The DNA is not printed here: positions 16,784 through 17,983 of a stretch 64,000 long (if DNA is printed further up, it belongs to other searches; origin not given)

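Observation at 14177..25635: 11-kb co-directional PucR-headed island of unknown substrate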

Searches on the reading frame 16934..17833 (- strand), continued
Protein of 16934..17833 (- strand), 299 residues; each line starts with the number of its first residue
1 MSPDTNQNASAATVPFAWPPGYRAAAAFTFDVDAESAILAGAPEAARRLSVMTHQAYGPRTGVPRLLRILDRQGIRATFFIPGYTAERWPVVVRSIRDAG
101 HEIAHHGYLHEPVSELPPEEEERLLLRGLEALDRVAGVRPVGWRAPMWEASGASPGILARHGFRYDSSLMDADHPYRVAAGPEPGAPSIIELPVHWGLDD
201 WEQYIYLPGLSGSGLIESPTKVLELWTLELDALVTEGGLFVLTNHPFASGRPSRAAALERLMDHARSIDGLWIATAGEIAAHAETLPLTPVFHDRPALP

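Call 39: find_encoding_contigs(protein=P0158, flank=8000, max_places=1)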
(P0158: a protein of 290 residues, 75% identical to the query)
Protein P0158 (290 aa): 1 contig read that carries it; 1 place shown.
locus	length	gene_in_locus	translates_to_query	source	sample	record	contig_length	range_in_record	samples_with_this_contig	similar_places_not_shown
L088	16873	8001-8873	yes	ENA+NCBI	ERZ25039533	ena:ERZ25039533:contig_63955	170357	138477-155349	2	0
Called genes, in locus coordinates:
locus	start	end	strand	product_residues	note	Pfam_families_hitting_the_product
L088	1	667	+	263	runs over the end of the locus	PF03703:bPH_2, PF09851:SHOCT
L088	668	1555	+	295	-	PF01048:PNP_UDP_1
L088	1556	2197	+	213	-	PF02163:Peptidase_M50 (weak)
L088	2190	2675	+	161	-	-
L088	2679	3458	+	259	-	PF02616:SMC_ScpA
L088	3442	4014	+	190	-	PF04079:SMC_ScpB, PF12802:MarR_2 (faint)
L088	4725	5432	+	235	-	PF02224:Cytidylate_kin, PF13189:Cytidylate_kin2, PF13238:AAA_18 (weak)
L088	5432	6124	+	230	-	PF01553:Acyltransferase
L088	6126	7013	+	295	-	PF02401:LYTB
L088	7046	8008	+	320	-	PF00491:Arginase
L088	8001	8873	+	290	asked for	PF01522:Polysacc_deac_1, PF10096:DUF2334 (weak)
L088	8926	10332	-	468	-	PF02133:Transp_cyt_pur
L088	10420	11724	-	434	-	PF01979:Amidohydro_1, PF07969:Amidohydro_3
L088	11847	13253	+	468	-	PF00009:GTP_EFTU, PF00071:Ras (faint), PF01926:MMR_HSR1, PF02421:FeoB_N, PF01926:MMR_HSR1, PF02421:FeoB_N, PF00009:GTP_EFTU (weak), PF14714:KH_dom-like, +7 more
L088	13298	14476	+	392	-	PF01656:CbiA (weak), PF02374:ArsA_ATPase, PF10609:ParA (weak), PF13614:AAA_31 (faint), PF17886:ArsA_HSP20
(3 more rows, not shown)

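Call 40: find_encoding_contigs(protein=P0202, flank=8000, max_places=1)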
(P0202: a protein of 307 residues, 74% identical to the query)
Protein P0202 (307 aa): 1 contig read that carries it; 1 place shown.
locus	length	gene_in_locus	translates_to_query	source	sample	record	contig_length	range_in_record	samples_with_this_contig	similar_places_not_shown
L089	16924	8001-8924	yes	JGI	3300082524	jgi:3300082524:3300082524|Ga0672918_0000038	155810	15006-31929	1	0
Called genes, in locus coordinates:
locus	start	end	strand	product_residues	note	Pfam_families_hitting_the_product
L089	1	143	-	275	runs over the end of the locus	PF01887:SAM_HAT_N, PF20257:SAM_HAT_C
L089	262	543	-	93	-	-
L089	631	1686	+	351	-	PF08279:HTH_11 (weak), PF13280:WYL, PF25583:WCX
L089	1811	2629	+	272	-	PF00188:CAP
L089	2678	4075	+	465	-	PF01966:HD, PF19276:HD_assoc_2 (weak)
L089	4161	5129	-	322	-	PF01551:Peptidase_M23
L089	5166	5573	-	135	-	PF21619:DUF6855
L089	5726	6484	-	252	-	PF13489:Methyltransf_23, PF01209:Ubie_methyltran, PF01728:FtsJ (weak), PF13847:Methyltransf_31, PF08241:Methyltransf_11, PF08242:Methyltransf_12, PF13649:Methyltransf_25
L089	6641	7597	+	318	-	PF00491:Arginase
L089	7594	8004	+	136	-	-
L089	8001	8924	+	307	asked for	PF01522:Polysacc_deac_1, PF10096:DUF2334 (weak)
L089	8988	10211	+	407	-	PF00909:Ammonium_transp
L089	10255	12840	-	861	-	-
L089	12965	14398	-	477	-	PF02133:Transp_cyt_pur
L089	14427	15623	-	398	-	PF01979:Amidohydro_1, PF07969:Amidohydro_3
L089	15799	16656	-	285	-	-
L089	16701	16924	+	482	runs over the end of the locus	PF00282:Pyridoxal_deC, PF00266:Aminotran_5 (faint), PF01212:Beta_elim_lyase (weak)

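Call 45: search_protein_families(library=ncbifam, proteins=[L086:12300-13604:-, L086:10924-12303:-, L089:14427-15623:-, L089:12965-14398:-, L089:7594-8004:+], max_evalue=0.00001)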
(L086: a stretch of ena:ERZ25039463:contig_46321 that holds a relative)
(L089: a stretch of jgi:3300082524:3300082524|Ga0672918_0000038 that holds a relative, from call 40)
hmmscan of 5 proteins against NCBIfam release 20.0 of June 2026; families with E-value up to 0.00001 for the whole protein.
L086:12300-13604:- (434 aa): 14 families
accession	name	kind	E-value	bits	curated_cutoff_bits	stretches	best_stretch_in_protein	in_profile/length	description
NF006685.0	PRK09230.1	subfamily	1.4e-156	521.2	483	1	7-427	10-425/426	cytosine deaminase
NF005748.0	PRK07572.1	subfamily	7.9e-152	506.2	438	1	3-427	4-422/426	cytosine deaminase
NF004636.0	PRK05985.1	subfamily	1.1e-74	251.7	408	1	14-409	11-392/398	amidohydrolase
NF005759.0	PRK07583.1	equivalog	7.3e-58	196.3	403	1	21-412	41-428/438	cytosine deaminase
NF005312.0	PRK06846.1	subfamily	1.3e-46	159.3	447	1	22-408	34-408/412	amidohydrolase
NF005365.0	PRK06886.1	equivalog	5.1e-34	117.8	340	1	91-342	56-304/327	hypothetical protein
TIGR00857.1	pyrC_multi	subfamily_domain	2.9e-10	39.7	279.05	0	342-386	327-373/412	dihydroorotase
TIGR01224.1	hutI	equivalog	2.4e-09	36.5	298.15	0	23-66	6-49/377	imidazolonepropionase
NF006252.0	PRK08393.1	equivalog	3.2e-08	33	617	0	204-383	196-365/424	N-ethylammeline chlorohydrolase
NF004701.0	PRK06038.1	equivalog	7.3e-08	31.5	609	0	264-383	257-368/432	N-ethylammeline chlorohydrolase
NF011990.0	PRK15446.2-6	subfamily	8.4e-08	31.3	233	0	335-409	313-386/390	alpha-D-ribose 1-methylphosphonate 5-triphosphate diphosphatase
TIGR02318.1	phosphono_phnM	equivalog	9.1e-08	31.4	390.55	0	336-405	310-375/376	phosphonate metabolism protein PhnM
NF006689.0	PRK09237.1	equivalog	4e-06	25.6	371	0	10-66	13-66/383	amidohydrolase/deacetylase family metallohydrolase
NF006549.0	PRK09045.1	equivalog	4.1e-06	25.7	540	0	23-386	32-384/444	TRZ/ATZ family hydrolase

L086:10924-12303:- (459 aa): 2 families
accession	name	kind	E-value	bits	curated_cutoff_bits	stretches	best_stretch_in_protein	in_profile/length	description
TIGR00800.1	ncs1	subfamily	1.5e-25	89.8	353.1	1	23-417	3-432/447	NCS1 family nucleobase:cation symporter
TIGR02358.1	thia_cytX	hypoth_equivalog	1.9e-22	80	309.85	1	39-447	3-384/386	putative hydroxymethylpyrimidine transporter CytX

L089:14427-15623:- (398 aa): 6 families
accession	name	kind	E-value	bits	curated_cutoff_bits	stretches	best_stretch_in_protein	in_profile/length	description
NF006685.0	PRK09230.1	subfamily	1.1e-155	518.3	483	1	16-397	44-425/426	cytosine deaminase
NF005748.0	PRK07572.1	subfamily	2.8e-150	501.1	438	1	15-396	39-421/426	cytosine deaminase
NF004636.0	PRK05985.1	subfamily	4.6e-68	229.8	408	1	10-379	35-392/398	amidohydrolase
NF005759.0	PRK07583.1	equivalog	3.4e-55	187.5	403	1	13-383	61-429/438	cytosine deaminase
NF005312.0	PRK06846.1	subfamily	1.6e-46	159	447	1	14-378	55-408/412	amidohydrolase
NF005365.0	PRK06886.1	equivalog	1.1e-35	123.3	340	1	31-313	25-305/327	hypothetical protein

L089:12965-14398:- (477 aa): 3 families
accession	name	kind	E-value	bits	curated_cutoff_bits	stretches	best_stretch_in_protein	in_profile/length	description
TIGR00800.1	ncs1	subfamily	3.7e-36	124.8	353.1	1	31-424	3-433/447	NCS1 family nucleobase:cation symporter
TIGR02358.1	thia_cytX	hypoth_equivalog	5.6e-23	81.8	309.85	1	47-416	3-355/386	putative hydroxymethylpyrimidine transporter CytX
NF008241.0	PRK11017.1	equivalog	1.5e-11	43.7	326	1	30-421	7-377/416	cytosine permease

L089:7594-8004:+ (136 aa): 0 families

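Call 50: search_solved_structures(query=window:16934-17833:-, max_evalue=1e-20, show_alignments=5)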
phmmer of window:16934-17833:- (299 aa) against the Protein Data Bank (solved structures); distinct sequences matched with E-value up to 1e-20: 5.
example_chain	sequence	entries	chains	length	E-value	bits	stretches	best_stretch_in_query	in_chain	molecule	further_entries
3rxz_A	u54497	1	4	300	3.6e-100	338.2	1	12-298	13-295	Polysaccharide deacetylase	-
3qbu_A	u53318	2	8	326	2.2e-36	128.6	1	27-182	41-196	Putative uncharacterized protein | peptidoglycan deacetylase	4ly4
3s6o_A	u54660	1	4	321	1.2e-26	96.7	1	36-283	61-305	Polysaccharide deacetylase family protein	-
1z7a_A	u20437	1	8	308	9.9e-24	87.1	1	39-282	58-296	conserved hypothetical protein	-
3cl6_A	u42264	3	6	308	2.3e-21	79.3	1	43-284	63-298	Puue allantoinase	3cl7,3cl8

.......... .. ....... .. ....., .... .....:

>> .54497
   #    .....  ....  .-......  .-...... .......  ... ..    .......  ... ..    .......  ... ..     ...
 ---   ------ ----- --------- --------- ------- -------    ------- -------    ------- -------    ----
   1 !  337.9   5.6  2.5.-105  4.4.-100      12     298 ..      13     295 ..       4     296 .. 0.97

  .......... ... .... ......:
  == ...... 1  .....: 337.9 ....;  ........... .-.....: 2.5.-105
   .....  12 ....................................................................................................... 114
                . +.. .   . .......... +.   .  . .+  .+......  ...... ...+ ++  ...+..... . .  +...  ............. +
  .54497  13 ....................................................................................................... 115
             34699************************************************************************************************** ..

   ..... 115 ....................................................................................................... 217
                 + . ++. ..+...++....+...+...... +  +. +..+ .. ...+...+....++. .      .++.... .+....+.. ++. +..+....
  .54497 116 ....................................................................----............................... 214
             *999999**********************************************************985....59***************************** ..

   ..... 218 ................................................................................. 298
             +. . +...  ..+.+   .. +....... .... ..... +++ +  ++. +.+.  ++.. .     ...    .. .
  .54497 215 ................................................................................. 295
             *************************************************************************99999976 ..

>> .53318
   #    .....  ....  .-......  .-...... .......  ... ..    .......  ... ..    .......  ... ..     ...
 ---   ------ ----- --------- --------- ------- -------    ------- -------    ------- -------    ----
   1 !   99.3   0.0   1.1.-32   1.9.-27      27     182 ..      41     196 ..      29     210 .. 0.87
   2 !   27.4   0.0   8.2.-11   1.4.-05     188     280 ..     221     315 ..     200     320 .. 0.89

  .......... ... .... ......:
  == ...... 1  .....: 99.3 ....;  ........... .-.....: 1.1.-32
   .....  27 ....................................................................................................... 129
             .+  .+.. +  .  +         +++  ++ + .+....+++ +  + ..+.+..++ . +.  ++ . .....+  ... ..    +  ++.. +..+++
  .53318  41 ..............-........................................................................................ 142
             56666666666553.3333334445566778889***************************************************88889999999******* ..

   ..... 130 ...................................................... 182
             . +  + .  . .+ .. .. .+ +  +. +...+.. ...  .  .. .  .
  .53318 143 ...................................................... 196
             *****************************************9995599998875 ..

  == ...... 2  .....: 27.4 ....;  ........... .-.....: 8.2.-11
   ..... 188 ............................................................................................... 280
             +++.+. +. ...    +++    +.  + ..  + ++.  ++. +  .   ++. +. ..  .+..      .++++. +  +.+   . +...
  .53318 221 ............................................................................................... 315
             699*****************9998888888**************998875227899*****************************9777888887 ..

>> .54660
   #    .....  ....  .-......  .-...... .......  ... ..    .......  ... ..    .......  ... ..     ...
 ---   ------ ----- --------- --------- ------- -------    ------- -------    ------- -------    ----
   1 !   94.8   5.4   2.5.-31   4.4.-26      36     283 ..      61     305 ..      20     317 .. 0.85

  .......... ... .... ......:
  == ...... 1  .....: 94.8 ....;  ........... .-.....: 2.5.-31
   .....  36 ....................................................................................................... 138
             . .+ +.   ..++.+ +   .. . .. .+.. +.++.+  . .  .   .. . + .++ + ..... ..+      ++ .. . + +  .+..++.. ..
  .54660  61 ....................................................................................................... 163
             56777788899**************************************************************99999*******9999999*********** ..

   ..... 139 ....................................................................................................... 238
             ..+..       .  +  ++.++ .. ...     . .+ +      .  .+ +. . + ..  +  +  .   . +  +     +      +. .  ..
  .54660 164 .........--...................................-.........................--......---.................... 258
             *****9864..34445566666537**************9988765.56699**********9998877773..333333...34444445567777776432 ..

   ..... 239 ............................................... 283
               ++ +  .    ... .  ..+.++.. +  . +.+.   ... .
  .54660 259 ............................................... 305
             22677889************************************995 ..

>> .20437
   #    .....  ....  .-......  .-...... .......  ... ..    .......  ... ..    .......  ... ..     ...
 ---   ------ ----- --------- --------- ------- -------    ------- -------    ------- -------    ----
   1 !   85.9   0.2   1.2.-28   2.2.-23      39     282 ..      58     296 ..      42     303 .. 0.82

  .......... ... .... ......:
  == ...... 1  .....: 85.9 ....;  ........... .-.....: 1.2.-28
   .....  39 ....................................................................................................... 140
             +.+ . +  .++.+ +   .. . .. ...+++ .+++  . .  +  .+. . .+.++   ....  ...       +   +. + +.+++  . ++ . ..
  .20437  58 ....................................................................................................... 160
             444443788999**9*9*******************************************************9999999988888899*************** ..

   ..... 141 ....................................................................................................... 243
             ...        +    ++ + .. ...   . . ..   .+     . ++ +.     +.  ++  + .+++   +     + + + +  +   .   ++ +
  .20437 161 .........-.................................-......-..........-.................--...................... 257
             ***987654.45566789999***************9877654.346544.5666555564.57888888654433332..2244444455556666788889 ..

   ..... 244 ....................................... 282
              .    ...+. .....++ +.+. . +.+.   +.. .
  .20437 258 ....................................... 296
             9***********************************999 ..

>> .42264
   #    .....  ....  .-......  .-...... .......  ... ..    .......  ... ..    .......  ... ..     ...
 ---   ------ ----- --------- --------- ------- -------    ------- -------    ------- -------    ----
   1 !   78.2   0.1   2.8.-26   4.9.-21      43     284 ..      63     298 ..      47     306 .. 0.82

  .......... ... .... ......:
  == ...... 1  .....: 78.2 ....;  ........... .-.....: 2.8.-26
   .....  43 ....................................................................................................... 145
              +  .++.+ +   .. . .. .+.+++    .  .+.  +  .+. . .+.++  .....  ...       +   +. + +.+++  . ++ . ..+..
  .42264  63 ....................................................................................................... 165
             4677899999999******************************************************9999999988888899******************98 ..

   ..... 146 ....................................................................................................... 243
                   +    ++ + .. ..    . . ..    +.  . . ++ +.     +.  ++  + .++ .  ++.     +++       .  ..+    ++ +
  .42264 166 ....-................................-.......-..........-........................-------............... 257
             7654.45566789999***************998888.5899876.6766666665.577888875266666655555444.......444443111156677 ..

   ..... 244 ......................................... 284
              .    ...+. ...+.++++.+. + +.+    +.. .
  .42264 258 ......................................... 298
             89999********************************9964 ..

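Call 65: find_related_loci(query=A4, collection=metagenome_contigs, flank=10000)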
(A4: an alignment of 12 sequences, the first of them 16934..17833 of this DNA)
Query A4 (299 aa) in metagenome_contigs; peptide patterns used: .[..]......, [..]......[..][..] (x = any residue, [..] = any of these).
600 stretches matched a pattern (row limit reached: there are more); 570 encode a relative of the query (tblastn E <= 1e-3); the best 80 are kept; 80 distinct loci.
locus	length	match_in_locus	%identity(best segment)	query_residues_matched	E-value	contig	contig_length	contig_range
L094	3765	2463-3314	88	16-299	3e-172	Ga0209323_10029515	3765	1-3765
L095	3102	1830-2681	88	16-299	1e-174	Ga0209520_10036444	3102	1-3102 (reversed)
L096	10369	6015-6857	84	16-296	6e-149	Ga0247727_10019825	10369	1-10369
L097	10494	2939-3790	77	16-299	2e-140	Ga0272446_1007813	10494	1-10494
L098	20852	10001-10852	77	16-299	3e-139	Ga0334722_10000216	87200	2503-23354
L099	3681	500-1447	70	16-299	2e-143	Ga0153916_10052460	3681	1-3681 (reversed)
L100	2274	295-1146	75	16-299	2e-144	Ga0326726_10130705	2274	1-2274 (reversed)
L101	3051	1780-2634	73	16-299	5e-141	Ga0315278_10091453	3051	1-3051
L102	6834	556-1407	72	16-299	1e-133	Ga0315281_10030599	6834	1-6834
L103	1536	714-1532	76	16-291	8e-144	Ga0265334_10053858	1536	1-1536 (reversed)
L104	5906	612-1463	72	16-298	9e-133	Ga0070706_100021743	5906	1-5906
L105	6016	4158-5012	73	16-299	1e-132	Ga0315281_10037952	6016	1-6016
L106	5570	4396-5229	73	16-293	3e-132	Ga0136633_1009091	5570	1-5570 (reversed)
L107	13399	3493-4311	75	16-288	2e-131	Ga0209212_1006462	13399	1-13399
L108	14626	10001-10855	72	16-299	5e-131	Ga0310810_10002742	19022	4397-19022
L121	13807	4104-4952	71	16-298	1e-127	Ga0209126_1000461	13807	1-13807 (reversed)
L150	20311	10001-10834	63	15-296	2e-111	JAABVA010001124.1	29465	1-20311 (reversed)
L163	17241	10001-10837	60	14-296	2e-107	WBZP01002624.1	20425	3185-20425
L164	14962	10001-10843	60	11-296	2e-107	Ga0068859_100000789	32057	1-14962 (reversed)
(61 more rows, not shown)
